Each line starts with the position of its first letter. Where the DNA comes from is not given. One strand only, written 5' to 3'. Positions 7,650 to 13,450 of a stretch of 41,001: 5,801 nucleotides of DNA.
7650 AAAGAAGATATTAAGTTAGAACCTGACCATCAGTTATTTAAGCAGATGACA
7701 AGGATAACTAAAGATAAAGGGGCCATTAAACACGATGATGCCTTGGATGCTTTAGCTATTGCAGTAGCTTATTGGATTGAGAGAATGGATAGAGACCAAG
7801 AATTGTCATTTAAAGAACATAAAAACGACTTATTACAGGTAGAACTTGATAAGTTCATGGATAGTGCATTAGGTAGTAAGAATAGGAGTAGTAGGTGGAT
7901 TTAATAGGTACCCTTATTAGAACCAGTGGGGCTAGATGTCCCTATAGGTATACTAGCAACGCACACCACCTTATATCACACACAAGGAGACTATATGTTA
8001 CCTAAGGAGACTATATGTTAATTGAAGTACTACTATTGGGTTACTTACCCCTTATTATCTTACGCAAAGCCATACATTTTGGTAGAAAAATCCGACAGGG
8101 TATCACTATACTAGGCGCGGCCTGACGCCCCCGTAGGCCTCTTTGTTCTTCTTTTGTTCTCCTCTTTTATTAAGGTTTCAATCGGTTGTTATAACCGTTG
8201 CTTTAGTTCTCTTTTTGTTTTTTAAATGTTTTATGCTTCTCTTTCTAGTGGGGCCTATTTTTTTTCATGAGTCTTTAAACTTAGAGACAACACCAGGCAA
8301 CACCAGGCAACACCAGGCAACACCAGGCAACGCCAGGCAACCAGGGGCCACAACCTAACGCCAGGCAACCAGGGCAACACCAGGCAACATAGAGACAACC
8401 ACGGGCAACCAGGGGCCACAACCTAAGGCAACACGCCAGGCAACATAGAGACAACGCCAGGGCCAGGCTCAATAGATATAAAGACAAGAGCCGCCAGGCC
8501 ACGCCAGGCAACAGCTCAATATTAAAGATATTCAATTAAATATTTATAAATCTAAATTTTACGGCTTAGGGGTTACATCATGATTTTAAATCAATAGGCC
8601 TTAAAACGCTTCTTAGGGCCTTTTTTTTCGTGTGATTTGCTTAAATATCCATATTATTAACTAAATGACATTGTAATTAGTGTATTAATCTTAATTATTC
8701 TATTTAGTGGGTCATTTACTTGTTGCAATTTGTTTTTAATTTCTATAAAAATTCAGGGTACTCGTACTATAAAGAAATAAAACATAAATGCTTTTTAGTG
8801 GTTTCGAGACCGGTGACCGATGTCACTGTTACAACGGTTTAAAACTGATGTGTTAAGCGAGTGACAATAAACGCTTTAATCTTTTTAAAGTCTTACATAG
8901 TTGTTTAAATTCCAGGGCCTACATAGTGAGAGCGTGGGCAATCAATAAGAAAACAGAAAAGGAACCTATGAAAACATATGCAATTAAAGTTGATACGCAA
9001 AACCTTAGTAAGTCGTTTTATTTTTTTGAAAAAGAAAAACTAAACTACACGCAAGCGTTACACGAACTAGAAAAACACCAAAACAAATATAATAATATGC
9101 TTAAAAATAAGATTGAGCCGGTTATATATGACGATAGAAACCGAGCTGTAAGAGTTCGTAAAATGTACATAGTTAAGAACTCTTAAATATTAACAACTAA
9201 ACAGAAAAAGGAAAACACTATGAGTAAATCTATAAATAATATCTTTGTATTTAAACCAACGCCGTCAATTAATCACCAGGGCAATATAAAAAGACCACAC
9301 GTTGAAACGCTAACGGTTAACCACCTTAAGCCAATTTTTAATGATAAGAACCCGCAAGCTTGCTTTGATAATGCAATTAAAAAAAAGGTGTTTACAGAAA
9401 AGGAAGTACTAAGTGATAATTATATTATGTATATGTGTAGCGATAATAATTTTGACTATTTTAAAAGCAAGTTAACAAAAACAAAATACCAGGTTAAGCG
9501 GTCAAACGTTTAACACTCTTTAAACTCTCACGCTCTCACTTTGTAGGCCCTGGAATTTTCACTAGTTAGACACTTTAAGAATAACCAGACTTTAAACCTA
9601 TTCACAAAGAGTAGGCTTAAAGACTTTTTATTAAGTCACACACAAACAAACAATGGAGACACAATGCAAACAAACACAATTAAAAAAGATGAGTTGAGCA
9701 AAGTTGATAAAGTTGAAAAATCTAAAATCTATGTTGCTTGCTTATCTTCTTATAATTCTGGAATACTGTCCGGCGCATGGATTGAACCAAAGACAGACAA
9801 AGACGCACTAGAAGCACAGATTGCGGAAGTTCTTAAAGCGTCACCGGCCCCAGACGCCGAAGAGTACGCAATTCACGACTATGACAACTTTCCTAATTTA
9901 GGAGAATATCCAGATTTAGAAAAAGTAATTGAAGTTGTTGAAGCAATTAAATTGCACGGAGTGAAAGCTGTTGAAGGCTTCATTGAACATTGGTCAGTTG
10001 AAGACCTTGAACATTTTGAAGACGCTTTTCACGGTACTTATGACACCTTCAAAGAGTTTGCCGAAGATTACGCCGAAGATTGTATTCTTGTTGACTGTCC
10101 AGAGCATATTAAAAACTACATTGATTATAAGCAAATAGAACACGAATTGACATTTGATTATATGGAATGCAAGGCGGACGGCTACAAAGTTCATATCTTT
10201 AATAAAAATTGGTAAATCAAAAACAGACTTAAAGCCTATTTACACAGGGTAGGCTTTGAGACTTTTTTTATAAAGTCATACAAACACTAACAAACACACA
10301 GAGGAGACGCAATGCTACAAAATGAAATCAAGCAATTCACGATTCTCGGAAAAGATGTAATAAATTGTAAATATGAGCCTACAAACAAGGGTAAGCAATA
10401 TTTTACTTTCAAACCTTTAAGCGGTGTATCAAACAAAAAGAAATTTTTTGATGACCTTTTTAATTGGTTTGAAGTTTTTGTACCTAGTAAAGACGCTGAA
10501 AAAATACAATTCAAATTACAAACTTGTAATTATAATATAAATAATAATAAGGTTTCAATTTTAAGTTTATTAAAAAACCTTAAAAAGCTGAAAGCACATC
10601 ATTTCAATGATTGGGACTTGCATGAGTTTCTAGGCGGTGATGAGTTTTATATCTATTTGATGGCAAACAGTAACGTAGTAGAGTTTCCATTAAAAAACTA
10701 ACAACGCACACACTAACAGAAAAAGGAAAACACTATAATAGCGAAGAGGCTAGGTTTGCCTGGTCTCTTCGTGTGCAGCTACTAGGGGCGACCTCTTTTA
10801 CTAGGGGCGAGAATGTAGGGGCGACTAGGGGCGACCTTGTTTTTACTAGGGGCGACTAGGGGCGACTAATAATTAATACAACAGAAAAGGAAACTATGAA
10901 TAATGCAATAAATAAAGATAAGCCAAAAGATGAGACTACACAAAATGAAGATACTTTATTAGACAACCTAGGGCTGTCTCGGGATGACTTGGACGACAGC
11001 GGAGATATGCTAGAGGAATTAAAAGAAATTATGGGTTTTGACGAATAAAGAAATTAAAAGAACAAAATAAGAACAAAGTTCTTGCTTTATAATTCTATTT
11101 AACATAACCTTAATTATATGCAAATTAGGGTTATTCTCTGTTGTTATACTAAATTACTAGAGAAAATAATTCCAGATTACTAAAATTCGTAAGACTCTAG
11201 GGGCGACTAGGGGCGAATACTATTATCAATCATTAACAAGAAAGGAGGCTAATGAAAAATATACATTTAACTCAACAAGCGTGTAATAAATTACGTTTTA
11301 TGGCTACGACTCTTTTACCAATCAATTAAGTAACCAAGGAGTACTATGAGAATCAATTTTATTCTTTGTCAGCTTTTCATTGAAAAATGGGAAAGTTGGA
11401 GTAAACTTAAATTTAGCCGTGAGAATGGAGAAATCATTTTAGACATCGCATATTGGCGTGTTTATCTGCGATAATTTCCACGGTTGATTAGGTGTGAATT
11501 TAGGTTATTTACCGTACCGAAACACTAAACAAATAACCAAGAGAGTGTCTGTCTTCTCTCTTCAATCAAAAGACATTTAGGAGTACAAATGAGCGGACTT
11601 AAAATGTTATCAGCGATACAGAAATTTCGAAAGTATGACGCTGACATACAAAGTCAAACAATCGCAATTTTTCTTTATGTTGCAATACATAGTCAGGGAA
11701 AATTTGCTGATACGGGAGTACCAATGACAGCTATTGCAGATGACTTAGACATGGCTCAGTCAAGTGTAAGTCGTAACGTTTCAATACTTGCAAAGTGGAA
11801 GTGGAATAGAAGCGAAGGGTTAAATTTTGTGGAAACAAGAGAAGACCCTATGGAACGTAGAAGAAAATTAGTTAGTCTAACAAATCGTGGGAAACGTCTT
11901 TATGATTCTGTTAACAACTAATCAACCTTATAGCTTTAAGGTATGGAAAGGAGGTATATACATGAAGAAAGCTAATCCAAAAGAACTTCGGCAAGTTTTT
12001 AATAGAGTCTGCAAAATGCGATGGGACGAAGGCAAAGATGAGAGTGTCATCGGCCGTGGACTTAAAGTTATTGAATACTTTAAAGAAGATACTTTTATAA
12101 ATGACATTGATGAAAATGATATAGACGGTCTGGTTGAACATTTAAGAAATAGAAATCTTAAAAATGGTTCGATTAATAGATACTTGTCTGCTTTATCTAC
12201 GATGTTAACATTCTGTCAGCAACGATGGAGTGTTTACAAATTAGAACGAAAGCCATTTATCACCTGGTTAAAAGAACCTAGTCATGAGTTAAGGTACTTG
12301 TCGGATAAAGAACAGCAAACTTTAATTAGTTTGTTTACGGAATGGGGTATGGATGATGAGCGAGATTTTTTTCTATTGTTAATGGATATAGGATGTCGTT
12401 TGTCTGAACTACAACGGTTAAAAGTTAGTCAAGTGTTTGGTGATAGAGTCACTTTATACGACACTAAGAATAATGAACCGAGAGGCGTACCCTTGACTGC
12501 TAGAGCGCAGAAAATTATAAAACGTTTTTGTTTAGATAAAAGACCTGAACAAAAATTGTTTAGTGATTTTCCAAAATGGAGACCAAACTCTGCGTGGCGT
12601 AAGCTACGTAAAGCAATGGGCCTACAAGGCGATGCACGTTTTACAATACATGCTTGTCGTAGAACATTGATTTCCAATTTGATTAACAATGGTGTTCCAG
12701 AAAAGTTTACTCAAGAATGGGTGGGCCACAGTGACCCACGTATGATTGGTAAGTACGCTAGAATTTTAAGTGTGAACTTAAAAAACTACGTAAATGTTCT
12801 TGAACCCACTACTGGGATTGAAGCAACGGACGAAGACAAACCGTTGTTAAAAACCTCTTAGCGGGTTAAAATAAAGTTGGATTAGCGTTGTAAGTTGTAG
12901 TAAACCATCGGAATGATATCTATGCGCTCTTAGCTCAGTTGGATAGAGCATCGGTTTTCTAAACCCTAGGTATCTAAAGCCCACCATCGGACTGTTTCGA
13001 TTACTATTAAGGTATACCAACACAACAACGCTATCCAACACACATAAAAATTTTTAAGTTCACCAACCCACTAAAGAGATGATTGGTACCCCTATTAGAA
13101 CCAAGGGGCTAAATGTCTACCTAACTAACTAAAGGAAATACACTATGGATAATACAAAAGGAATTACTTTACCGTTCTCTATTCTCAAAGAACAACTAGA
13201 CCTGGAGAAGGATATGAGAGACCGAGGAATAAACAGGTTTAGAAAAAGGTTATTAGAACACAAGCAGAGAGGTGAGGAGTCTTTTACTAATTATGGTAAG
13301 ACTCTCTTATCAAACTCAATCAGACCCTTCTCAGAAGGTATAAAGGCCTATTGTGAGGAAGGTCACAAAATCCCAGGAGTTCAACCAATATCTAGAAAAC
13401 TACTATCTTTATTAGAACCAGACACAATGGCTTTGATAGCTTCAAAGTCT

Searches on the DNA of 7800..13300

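Call 46: search_rna_families(source=window, start=7800, end=13300, threshold=evalue, max_evalue=1)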
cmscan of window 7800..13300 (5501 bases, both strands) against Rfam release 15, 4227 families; matches with E-value up to 1: 1.
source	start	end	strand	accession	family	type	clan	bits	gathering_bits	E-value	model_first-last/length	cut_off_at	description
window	12924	12983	+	RF00005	tRNA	Gene; tRNA;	CL00001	24.6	29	0.086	1-71/71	no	tRNA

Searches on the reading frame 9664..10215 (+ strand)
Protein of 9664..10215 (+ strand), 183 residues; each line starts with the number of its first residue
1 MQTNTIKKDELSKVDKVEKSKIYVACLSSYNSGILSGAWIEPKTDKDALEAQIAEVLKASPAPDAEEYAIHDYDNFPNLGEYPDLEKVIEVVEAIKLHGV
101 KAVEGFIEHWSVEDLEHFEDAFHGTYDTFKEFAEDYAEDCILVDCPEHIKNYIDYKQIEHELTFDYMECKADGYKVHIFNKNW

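Call 13: search_protein_families(library=pfam, proteins=[window:9664-10215:+], max_evalue=0.01)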
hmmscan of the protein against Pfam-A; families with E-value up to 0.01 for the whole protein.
window:9664-10215:+ (183 aa): 1 family
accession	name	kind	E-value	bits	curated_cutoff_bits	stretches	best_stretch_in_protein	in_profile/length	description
PF07275.16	ArdA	-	3.7e-31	109.3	27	1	22-174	1-153/155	Antirestriction protein (ArdA)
